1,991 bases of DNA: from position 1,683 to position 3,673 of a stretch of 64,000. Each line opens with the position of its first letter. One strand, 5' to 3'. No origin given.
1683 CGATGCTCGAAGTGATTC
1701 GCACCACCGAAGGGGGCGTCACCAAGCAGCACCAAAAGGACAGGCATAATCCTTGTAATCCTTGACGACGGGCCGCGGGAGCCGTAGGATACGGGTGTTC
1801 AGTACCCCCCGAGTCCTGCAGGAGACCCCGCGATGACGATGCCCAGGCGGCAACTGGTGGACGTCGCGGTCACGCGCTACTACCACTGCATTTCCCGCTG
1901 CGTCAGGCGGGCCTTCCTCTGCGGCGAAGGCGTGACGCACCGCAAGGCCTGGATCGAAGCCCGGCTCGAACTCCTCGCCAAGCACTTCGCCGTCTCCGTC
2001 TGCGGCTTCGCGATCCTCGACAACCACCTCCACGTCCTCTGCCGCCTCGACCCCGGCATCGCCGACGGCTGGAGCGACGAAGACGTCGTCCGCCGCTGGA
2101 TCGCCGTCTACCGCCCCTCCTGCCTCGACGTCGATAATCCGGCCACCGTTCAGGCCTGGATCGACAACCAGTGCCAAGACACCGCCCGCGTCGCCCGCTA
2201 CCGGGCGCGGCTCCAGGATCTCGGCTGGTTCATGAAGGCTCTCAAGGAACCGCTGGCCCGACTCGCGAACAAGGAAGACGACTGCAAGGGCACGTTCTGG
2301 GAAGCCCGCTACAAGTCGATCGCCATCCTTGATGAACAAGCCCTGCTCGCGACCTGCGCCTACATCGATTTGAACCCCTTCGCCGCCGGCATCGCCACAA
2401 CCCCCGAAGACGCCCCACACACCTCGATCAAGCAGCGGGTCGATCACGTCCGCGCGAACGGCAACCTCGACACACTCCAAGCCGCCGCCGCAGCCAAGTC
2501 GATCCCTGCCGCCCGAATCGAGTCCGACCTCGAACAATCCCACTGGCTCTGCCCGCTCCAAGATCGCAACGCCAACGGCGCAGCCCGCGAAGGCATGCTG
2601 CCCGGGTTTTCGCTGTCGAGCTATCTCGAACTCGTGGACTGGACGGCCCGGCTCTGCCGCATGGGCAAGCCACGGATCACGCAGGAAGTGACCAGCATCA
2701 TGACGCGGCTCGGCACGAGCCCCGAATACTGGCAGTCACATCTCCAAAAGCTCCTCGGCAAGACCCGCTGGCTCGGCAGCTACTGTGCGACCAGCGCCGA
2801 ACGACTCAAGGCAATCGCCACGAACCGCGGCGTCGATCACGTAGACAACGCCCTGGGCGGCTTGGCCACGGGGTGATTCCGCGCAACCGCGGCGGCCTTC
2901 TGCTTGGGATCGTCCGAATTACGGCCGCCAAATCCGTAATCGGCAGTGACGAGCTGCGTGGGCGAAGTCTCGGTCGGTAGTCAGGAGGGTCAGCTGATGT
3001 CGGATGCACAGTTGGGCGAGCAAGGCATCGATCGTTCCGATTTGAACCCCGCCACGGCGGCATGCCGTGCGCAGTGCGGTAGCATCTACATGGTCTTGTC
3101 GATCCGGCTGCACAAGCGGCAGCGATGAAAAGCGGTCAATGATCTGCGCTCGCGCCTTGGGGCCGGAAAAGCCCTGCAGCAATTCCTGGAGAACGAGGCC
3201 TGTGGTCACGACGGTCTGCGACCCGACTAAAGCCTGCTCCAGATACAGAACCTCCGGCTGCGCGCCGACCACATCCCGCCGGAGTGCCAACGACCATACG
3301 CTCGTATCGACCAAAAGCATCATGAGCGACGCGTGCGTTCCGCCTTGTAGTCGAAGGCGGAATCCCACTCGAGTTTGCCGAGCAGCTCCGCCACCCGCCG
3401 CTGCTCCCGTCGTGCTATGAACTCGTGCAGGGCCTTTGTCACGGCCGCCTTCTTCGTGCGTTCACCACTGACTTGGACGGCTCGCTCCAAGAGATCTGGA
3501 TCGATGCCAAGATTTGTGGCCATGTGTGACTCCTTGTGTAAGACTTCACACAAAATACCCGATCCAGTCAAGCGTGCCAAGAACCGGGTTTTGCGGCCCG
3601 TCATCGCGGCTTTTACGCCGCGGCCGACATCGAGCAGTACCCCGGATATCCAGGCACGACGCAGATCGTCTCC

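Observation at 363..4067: A 19-nt motif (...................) sits at almost every junction of a mosaic of Rhs fragments, Y1-transposase 5' ends and small genes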

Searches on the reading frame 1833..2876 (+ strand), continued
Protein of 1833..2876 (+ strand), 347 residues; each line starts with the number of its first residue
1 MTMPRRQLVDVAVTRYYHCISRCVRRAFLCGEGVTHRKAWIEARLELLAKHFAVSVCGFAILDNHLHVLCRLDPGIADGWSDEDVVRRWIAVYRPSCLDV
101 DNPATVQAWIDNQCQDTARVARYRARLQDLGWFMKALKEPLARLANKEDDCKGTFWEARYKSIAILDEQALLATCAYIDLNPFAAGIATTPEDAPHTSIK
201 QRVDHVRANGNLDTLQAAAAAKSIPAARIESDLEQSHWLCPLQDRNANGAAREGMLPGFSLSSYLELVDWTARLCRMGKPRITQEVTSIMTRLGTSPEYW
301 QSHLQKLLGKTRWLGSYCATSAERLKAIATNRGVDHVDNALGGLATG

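Call 69: get_annotated_region(hit=H4, flank=1200)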
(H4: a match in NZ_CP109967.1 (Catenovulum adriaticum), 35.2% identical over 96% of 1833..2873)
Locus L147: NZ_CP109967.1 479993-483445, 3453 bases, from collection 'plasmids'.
description: Catenovulum adriaticum strain TS8 plasmid pCadTS8_2, complete sequence
organism: Catenovulum adriaticum (NCBI taxid 2984846)
taxonomy: Bacteria; Pseudomonadota; Gammaproteobacteria; Alteromonadales; Alteromonadaceae; Catenovulum; Catenovulum adriaticum
host: -; source: algae; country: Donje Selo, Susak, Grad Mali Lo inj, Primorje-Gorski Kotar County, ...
typing (MOB-suite, as given by PLSDB): non-mobilizable
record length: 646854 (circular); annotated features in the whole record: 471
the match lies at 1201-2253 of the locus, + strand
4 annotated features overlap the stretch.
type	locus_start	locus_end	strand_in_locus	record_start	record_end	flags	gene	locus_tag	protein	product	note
CDS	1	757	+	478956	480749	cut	-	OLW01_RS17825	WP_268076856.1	malectin domain-containing carbohydrate-binding protein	-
CDS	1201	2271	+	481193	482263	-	-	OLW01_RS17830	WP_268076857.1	transposase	-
CDS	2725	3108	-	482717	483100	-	-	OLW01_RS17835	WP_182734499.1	hypothetical protein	-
CDS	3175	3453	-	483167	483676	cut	-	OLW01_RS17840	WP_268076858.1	hypothetical protein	-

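Call 70: get_annotated_region(hit=H2, flank=1200)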
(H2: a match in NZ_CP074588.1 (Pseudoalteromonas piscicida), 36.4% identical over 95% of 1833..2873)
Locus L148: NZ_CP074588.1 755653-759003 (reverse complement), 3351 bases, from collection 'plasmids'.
description: Pseudoalteromonas piscicida strain 2515 plasmid unnamed, complete sequence
organism: Pseudoalteromonas piscicida (NCBI taxid 43662)
taxonomy: Bacteria; Pseudomonadota; Gammaproteobacteria; Alteromonadales; Pseudoalteromonadaceae; Pseudoalteromonas; Pseudoalteromonas piscicida
host: -; source: mixed culture,water; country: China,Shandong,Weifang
typing (MOB-suite, as given by PLSDB): non-mobilizable
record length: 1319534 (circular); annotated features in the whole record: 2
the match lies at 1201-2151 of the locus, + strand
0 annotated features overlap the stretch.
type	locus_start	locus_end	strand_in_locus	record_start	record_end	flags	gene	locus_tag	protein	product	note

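Call 71: get_annotated_region(hit=H3, flank=1200)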
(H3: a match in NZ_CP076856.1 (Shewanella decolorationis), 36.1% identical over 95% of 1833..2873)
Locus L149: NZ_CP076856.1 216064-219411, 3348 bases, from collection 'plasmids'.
description: Shewanella decolorationis strain Ni1-3 plasmid pNi1-3, complete sequence
organism: Shewanella decolorationis (NCBI taxid 256839)
taxonomy: Bacteria; Pseudomonadota; Gammaproteobacteria; Alteromonadales; Shewanellaceae; Shewanella; Shewanella decolorationis
host: -; source: sludge,sludge; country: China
typing (MOB-suite, as given by PLSDB): conjugative; replicon rep_cluster_493; relaxase MOBH; mating-pair formation MPF_F
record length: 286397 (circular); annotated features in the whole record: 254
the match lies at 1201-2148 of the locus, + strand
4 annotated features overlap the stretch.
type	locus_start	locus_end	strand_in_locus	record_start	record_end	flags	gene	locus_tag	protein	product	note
CDS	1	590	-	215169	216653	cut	-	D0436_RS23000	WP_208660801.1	serine hydrolase domain-containing protein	-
CDS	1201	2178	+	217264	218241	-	-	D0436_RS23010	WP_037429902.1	hypothetical protein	-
CDS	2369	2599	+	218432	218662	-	-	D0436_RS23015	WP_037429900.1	LysR substrate-binding domain-containing protein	-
CDS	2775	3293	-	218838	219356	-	-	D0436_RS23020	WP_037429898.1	hypothetical protein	-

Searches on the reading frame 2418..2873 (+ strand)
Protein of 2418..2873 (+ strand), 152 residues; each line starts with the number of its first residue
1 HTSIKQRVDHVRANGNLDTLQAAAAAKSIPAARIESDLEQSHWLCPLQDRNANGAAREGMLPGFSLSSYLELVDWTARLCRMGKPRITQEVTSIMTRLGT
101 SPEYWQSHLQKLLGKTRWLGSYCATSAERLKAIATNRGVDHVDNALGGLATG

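Call 51: search_protein_families(library=pfam, proteins=[window:2418-2873:+], max_evalue=10)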
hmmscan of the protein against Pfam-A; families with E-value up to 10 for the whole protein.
seq(152 aa): 0 families

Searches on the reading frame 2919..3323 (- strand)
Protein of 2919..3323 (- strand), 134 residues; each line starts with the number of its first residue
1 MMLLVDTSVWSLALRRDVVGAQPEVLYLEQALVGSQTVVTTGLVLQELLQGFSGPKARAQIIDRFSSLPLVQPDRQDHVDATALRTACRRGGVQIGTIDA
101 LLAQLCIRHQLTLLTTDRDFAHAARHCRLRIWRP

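Call 5: search_protein_families(library=pfam, proteins=[window:2919-3323:-], max_evalue=0.01)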
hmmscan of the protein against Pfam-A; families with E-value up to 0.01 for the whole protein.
window:2919-3323:- (134 aa): 2 families
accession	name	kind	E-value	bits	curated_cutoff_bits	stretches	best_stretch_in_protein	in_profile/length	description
PF01850.27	PIN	-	2.5e-14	54.3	23.6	1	4-125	2-119/120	PIN domain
PF18480.7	DUF5615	-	0.00051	20.3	23.8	1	67-125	10-63/110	Domain of unknown function (DUF5615)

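Call 6: search_protein_families(library=ncbifam, proteins=[window:2919-3323:-], max_evalue=0.01)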
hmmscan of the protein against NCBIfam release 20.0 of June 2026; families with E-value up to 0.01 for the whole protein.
window:2919-3323:- (134 aa): 3 families
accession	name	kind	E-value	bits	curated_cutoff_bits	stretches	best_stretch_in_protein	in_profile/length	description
NF047959.1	TA_toxin_VapC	equivalog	3.9e-28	98.1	80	1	4-129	2-125/125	type II toxin-antitoxin system VapC family toxin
TIGR00028.1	Mtu_PIN_fam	subfamily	5.8e-09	36.3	73.6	1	1-125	1-134/143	TA system VapC family ribonuclease toxin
NF047863.1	VapCLeptosp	equivalog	0.00046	20.5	140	1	43-120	36-118/130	type II toxin-antitoxin system tRNA(fMet)-specific endonuclease VapC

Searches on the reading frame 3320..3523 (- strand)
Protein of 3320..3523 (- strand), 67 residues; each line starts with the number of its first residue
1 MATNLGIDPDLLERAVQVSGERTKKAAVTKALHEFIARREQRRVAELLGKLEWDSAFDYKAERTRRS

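Call 5: search_protein_families(library=pfam, proteins=[window:3320-3523:-], max_evalue=0.01)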
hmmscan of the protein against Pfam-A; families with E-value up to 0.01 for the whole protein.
window:3320-3523:- (67 aa): 2 families
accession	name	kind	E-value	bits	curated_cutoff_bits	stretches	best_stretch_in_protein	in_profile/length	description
PF09957.15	VapB_antitoxin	-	2e-13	50.4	23.4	1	1-46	1-46/47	Bacterial antitoxin of type II TA system, VapB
PF07704.17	PSK_trans_fac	-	0.0097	17.2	28.3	1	13-51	15-52/82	Rv0623-like transcription factor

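Call 6: search_protein_families(library=ncbifam, proteins=[window:3320-3523:-], max_evalue=0.01)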
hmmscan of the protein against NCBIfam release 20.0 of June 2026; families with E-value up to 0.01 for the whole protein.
window:3320-3523:- (67 aa): 0 families
